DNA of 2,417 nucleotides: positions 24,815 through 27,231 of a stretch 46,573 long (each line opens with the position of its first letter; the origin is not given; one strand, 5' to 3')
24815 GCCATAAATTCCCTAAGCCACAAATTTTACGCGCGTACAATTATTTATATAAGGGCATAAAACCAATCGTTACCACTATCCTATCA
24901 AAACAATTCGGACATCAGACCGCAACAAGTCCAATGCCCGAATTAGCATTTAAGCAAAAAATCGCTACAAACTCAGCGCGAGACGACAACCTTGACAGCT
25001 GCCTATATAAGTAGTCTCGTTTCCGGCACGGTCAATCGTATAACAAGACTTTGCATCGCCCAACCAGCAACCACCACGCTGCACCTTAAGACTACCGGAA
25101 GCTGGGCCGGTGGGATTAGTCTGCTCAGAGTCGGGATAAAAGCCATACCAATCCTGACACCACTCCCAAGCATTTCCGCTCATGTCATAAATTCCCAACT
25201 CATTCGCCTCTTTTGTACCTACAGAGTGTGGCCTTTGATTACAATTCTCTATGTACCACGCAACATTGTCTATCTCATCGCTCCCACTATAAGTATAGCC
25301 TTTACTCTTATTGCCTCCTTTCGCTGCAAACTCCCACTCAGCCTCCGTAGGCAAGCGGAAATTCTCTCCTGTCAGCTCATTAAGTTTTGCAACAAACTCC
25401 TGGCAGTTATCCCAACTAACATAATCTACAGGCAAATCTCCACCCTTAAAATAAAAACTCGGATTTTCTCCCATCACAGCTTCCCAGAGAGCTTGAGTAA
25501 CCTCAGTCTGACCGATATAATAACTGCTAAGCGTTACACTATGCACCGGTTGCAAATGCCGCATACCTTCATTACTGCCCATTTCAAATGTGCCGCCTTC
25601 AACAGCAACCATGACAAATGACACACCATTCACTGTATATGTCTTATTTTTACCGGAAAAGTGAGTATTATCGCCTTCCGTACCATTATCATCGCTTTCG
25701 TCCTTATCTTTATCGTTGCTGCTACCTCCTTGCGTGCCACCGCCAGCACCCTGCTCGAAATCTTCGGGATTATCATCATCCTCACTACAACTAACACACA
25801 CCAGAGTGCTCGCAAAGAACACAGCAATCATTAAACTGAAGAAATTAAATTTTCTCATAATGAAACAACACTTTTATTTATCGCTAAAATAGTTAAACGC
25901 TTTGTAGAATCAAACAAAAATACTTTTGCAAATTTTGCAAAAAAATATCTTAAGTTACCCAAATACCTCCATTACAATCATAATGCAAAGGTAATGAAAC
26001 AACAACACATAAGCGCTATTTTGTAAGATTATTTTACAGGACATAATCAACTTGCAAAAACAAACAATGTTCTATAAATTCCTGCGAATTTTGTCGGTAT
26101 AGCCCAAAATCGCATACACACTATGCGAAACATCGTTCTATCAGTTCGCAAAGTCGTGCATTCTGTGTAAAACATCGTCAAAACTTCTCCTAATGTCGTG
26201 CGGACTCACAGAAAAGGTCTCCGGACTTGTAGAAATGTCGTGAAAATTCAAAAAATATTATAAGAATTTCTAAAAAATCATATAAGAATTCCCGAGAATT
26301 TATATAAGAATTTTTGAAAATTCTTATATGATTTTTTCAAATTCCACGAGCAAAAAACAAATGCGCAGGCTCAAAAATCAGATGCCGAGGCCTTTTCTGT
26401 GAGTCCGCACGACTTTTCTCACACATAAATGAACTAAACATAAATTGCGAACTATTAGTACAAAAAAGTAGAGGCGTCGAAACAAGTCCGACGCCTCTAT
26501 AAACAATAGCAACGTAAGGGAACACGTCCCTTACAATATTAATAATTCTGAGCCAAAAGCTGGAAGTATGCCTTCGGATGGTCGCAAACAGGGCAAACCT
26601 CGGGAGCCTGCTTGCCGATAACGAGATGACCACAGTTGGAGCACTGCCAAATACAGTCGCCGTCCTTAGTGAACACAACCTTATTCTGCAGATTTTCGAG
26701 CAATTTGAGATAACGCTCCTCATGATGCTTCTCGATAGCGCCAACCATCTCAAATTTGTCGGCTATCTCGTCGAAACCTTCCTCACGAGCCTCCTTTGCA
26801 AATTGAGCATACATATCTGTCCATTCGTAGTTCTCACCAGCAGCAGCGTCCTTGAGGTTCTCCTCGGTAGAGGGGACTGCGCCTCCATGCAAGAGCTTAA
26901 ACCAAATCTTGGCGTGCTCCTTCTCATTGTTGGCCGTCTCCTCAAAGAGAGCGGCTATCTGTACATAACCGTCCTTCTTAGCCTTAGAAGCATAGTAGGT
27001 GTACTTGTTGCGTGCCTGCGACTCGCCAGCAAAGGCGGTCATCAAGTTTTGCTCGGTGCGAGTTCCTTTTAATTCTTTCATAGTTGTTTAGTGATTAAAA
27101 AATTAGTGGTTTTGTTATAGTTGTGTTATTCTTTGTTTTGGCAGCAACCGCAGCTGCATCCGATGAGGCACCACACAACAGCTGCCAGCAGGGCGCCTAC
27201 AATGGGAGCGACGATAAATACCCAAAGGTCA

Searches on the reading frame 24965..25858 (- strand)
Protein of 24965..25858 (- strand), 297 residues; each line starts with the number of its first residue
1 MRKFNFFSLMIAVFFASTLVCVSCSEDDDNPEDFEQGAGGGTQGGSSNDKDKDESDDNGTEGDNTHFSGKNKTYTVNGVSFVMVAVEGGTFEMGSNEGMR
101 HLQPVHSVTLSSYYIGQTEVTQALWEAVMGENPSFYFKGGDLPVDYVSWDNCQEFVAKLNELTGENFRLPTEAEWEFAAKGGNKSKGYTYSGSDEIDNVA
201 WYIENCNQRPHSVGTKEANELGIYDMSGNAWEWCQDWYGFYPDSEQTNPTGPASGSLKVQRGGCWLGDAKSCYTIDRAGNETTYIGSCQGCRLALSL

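Call 13: search_protein_families(library=pfam, proteins=[window:24965-25858:-])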
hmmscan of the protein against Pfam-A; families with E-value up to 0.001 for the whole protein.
window:24965-25858:- (297 aa): 1 family
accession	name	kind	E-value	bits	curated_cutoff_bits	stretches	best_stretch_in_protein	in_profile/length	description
PF03781.23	FGE-sulfatase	-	4.8e-42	144.8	23.3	1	83-294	5-254/255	Sulfatase-modifying factor enzyme 1-like domain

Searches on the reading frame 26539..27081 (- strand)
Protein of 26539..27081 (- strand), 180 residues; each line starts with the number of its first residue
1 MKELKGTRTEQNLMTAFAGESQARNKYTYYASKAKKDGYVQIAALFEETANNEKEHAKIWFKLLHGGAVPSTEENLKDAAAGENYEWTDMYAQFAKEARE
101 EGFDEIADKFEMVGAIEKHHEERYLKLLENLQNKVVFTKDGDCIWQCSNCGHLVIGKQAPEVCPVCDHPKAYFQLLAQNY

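Call 13: search_protein_families(library=pfam, proteins=[window:26539-27081:-])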
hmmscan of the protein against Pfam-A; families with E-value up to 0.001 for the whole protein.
window:26539-27081:- (180 aa): 3 families
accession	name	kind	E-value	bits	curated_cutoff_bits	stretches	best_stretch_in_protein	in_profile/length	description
PF02915.23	Rubrerythrin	-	1.2e-26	94.2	22.8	1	12-128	2-137/137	Rubrerythrin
PF21349.2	RUBY_RBDX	-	5.6e-14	51.7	26.5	1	145-174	1-30/30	Rubrerythrin, rubredoxin-like domain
PF23458.2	DUF7130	-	3.9e-05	23.9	35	1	140-173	49-83/89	Domain of unknown function (DUF7130)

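Call 15: find_encoding_contigs(protein=window:26539-27081:-, flank=3000, max_places=8)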
Protein window:26539-27081:- (180 aa): 3 contigs read that carry it; 2 places shown.
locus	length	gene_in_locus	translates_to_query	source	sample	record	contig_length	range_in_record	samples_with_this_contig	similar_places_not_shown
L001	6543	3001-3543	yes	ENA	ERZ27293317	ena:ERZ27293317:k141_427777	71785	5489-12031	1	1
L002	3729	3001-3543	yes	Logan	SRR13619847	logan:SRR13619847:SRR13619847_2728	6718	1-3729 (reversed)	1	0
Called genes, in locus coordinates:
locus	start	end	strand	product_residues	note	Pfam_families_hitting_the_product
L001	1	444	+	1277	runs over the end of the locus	PF01364:Peptidase_C25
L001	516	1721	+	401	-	PF19572:PorV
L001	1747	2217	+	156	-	PF02542:YgbB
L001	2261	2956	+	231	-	PF00230:MIP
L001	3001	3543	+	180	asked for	PF02915:Rubrerythrin, PF21349:RUBY_RBDX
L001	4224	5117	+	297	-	PF03781:FGE-sulfatase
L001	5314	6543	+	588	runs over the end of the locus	PF00749:tRNA-synt_1c, PF03950:tRNA-synt_1c_C, PF20974:tRNA-synt_1c_C2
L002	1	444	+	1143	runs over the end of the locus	?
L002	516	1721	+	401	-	PF19572:PorV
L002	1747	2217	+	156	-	PF02542:YgbB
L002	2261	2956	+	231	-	PF00230:MIP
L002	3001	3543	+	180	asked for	PF02915:Rubrerythrin, PF21349:RUBY_RBDX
